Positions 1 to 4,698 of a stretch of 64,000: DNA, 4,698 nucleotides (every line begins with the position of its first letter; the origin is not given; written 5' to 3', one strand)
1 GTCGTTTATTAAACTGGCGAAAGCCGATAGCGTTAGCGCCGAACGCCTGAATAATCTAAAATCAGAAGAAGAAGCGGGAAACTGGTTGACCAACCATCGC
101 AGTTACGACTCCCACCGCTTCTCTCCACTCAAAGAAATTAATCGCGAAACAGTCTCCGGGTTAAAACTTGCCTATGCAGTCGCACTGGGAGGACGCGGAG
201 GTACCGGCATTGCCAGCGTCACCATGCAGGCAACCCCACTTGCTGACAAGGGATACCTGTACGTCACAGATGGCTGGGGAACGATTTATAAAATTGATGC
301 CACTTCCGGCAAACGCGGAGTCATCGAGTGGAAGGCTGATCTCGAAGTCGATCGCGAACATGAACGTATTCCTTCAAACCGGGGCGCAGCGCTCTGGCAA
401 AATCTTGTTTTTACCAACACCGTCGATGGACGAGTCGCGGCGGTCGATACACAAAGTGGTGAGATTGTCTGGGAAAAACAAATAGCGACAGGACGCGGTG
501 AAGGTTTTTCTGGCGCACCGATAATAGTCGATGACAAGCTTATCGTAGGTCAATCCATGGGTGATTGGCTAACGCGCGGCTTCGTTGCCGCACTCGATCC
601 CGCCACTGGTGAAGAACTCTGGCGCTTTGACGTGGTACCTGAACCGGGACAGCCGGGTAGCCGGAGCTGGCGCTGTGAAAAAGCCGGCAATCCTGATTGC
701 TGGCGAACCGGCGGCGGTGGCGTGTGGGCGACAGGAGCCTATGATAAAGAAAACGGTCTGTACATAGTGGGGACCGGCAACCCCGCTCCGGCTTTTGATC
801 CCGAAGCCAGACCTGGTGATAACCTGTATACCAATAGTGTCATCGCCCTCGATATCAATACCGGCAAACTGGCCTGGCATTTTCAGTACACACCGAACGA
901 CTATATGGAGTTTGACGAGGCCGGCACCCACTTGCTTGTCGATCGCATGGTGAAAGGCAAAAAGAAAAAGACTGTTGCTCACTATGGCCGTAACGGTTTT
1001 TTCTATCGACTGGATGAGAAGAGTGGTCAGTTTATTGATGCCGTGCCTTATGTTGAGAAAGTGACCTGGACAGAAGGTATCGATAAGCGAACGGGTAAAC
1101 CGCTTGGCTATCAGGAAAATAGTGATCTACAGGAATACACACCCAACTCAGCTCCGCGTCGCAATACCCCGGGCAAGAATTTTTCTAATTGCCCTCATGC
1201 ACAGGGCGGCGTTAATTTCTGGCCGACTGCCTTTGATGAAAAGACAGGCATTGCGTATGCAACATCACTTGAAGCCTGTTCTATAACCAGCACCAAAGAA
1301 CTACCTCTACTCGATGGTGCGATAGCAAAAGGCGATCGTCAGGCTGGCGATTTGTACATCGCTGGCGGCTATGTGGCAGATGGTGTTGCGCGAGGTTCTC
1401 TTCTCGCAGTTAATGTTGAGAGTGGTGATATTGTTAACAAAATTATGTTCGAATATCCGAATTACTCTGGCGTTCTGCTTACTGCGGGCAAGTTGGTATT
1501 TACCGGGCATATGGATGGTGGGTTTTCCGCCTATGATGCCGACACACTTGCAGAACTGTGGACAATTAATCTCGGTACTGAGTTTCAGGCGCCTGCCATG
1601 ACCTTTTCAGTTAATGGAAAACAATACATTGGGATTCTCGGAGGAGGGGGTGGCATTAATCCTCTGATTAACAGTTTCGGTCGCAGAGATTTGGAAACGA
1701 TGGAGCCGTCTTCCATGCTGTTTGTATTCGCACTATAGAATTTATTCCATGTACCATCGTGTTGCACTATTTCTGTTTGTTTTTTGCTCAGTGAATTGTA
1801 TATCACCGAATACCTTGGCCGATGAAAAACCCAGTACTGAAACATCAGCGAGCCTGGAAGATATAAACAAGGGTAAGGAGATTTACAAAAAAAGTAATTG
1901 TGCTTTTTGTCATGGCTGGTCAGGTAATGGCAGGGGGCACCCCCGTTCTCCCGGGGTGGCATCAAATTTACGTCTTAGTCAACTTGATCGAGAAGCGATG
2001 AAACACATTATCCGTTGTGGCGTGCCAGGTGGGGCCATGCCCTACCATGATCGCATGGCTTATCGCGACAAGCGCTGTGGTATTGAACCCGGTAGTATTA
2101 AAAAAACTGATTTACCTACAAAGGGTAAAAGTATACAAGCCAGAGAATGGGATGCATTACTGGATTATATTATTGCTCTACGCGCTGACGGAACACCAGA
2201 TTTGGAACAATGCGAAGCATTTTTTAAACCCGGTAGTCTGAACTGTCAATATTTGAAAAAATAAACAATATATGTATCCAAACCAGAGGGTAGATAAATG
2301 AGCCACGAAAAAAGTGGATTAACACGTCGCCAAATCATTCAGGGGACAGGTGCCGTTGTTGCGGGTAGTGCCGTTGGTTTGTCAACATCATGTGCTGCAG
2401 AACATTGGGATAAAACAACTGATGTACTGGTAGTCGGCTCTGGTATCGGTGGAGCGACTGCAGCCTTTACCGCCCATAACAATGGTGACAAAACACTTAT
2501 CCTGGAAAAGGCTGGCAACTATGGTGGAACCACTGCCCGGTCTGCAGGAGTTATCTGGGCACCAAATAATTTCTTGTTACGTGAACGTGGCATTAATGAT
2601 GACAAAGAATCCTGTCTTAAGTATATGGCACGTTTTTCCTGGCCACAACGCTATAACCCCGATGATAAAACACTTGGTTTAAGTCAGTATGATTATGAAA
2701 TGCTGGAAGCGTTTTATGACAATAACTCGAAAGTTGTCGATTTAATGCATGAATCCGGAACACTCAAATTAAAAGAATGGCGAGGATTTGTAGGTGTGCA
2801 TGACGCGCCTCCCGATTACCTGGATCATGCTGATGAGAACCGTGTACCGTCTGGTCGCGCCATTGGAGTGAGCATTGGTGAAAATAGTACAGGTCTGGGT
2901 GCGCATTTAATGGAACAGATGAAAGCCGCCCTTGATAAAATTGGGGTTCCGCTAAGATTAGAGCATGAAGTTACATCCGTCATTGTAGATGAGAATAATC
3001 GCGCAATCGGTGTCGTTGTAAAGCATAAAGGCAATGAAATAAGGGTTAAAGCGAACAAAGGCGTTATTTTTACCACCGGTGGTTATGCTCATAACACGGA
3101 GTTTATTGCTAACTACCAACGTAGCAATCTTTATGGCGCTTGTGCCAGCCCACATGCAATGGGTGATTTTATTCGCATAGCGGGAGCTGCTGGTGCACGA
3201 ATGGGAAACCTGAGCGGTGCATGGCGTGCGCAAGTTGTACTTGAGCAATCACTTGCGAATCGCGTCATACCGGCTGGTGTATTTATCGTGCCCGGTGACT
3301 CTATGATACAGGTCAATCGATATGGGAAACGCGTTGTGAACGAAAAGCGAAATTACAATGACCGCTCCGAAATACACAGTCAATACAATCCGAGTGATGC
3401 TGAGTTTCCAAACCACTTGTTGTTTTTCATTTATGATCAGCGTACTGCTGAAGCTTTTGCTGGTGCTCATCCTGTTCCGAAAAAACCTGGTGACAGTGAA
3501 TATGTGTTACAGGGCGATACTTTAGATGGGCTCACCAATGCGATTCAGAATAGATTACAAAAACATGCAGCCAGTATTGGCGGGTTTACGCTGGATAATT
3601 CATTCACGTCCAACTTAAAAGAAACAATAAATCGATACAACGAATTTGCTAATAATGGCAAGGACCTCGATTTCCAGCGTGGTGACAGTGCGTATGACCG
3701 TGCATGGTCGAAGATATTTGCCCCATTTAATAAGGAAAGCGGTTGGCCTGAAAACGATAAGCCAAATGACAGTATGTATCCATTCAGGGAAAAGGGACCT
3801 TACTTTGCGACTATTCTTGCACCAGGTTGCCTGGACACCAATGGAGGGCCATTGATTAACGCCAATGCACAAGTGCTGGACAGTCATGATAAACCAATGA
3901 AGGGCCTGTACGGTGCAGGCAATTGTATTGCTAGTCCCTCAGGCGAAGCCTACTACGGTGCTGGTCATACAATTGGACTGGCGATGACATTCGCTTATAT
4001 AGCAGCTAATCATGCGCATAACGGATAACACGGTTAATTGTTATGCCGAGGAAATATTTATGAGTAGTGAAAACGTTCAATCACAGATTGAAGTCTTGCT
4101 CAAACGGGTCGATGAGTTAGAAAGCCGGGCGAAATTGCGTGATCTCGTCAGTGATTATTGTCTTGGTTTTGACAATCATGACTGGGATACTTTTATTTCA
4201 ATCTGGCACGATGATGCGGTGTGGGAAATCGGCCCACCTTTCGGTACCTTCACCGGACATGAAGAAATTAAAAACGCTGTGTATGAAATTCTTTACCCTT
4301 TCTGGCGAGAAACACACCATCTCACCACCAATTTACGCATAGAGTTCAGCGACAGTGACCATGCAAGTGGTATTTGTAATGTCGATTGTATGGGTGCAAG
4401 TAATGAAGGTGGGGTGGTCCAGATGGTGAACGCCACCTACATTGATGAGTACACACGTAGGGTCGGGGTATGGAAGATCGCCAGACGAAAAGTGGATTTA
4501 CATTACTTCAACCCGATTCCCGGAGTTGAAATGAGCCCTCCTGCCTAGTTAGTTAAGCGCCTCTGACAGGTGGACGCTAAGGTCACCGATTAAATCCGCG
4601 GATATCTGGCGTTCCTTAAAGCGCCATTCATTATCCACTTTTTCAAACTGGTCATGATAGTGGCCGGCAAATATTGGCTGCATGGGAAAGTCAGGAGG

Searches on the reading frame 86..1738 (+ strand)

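Call 86: search_protein_families(library=pfam, proteins=[window:86-1738:+], max_evalue=0.00001)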
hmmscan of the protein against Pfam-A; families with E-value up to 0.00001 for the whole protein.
window:86-1738:+ (550 aa): 3 families
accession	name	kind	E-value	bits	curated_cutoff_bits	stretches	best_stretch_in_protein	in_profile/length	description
PF01011.28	PQQ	-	1.7e-65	222.3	26.7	2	6-318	7-336/595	Glucose/ethanol/alcohol dehydrogenase, beta-propeller domain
PF13360.13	PQQ_2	-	7.6e-23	81.8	27.6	1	50-186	29-148/233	Outer membrane protein assembly factor BamB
PF13570.13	Beta-prop_ACSF4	-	4.2e-12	46.5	133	0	56-183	104-212/329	Beta-alanine-activating enzyme, beta-propeller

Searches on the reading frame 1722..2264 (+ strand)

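Call 86: search_protein_families(library=pfam, proteins=[window:1722-2264:+], max_evalue=0.00001)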
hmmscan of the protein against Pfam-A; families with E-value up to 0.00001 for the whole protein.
window:1722-2264:+ (180 aa): 2 families
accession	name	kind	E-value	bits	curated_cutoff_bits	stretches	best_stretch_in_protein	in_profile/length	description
PF13442.11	Cytochrome_CBB3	-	5.6e-09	36.6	27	1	47-107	2-49/68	Cytochrome C oxidase, cbb3-type, subunit III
PF00034.26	Cytochrom_C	-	6.4e-06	27.8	21.3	0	49-90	2-44/90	Cytochrome c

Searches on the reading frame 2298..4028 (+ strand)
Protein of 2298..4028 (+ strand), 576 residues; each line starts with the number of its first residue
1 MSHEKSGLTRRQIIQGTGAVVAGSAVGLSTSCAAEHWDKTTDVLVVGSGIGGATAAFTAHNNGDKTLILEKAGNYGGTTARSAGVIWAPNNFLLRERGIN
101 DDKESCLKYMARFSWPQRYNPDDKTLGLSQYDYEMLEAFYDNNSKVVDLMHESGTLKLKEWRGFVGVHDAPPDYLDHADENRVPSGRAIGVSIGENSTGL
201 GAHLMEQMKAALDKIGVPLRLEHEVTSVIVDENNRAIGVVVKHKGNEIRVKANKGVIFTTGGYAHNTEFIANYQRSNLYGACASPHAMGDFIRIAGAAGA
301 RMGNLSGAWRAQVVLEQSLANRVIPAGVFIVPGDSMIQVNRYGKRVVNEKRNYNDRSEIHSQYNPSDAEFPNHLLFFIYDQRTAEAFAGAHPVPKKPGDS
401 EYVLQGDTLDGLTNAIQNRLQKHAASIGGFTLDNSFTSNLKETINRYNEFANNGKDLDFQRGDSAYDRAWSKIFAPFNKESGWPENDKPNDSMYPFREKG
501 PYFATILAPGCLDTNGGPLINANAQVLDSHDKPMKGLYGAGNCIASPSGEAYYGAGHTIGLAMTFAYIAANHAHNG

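Call 86: search_protein_families(library=pfam, proteins=[window:2298-4028:+], max_evalue=0.00001)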
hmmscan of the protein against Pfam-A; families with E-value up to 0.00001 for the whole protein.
window:2298-4028:+ (576 aa): 4 families
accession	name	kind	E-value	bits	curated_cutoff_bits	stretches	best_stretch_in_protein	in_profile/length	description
PF00890.30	FAD_binding_2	-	2.4e-49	169.1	20.4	1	42-558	1-413/414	FAD binding domain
PF01266.30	DAO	-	1.4e-13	51.6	27.9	1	42-265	1-207/353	FAD dependent oxidoreductase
PF12831.13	FAD_oxidored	-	1.7e-10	41.3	27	1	42-91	1-50/416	FAD dependent oxidoreductase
PF07992.20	Pyr_redox_2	-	8.3e-07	29.1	26.1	0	42-75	2-35/291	Pyridine nucleotide-disulphide oxidoreductase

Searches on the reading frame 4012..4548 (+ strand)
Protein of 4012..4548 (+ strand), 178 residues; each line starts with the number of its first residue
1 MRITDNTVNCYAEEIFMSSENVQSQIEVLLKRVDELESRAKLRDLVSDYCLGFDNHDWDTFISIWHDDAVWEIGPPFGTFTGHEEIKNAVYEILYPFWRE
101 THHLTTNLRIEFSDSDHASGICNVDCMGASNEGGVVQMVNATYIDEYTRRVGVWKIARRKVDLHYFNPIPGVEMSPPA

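Call 86: search_protein_families(library=pfam, proteins=[window:4012-4548:+], max_evalue=0.00001)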
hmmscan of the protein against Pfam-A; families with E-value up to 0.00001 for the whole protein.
window:4012-4548:+ (178 aa): 2 families
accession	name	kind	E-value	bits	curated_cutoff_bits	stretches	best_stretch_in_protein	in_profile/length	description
PF13577.12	SnoaL_4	-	3.3e-27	95.4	24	1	34-160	1-126/126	SnoaL-like domain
PF12680.13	SnoaL_2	-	4.5e-07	30.9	27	1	48-118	3-67/102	SnoaL-like domain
